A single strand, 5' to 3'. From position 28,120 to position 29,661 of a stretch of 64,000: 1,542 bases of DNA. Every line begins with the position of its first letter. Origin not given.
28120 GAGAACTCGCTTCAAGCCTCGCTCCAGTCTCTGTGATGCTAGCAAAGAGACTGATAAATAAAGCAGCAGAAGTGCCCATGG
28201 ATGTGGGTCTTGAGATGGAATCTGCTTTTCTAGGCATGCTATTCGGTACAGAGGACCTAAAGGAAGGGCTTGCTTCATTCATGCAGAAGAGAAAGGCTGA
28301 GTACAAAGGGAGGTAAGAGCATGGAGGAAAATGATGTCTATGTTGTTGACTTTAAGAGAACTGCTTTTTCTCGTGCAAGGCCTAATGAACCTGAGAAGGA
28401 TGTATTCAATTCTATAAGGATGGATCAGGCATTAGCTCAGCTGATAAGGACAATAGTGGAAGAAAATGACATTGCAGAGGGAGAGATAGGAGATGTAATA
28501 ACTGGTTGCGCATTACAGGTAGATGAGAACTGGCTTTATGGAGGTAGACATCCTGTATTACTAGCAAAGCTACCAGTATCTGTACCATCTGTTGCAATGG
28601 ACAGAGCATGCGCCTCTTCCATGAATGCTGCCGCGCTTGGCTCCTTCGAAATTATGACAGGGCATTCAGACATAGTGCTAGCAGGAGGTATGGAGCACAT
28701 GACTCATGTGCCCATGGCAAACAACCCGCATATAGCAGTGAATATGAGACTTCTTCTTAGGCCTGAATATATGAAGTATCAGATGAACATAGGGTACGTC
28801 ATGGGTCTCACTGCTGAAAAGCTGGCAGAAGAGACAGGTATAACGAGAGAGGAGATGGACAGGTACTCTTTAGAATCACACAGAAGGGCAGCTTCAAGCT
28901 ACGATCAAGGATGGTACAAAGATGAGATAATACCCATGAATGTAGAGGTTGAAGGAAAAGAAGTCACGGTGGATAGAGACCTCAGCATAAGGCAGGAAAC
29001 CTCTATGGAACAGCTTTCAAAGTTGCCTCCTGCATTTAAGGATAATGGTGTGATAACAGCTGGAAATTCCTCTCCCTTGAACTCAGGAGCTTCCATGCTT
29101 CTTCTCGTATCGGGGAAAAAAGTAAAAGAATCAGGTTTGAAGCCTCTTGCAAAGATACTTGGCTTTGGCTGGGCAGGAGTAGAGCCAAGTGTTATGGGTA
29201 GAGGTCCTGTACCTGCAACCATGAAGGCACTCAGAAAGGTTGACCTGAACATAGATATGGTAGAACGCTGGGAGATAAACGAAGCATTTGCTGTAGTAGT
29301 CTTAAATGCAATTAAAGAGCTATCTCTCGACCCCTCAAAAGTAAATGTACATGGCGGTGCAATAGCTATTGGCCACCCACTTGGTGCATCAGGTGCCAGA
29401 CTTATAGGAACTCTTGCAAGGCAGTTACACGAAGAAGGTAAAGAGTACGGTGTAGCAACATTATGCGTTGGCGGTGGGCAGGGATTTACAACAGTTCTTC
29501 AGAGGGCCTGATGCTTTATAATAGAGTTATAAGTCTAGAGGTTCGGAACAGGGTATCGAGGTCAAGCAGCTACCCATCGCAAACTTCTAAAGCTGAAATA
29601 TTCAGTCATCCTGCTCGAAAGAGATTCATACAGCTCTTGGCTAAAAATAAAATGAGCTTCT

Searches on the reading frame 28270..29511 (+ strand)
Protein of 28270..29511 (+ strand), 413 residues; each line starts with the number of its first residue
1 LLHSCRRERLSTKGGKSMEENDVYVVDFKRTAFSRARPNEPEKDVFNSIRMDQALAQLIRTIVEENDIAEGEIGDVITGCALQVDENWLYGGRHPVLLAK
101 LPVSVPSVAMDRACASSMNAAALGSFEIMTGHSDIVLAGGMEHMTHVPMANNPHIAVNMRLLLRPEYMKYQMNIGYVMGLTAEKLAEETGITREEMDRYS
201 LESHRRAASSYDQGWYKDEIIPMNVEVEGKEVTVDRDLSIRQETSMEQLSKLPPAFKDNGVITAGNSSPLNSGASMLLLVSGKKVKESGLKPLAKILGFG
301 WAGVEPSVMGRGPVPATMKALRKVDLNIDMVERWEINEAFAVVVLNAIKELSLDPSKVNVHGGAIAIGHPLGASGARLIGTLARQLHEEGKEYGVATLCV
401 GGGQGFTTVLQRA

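Call 64: search_protein_families(library=pfam, proteins=[window:28270-29511:+], max_evalue=0.00001)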
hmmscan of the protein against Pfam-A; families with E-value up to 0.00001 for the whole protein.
window:28270-29511:+ (413 aa): 2 families
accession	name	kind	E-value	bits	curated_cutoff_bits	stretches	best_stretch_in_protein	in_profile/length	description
PF00108.29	Thiolase_N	-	4.2e-60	203.8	26.4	1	23-281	1-258/260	Thiolase, N-terminal domain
PF02803.24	Thiolase_C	-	1.2e-44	151.3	27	1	290-412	1-123/123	Thiolase, C-terminal domain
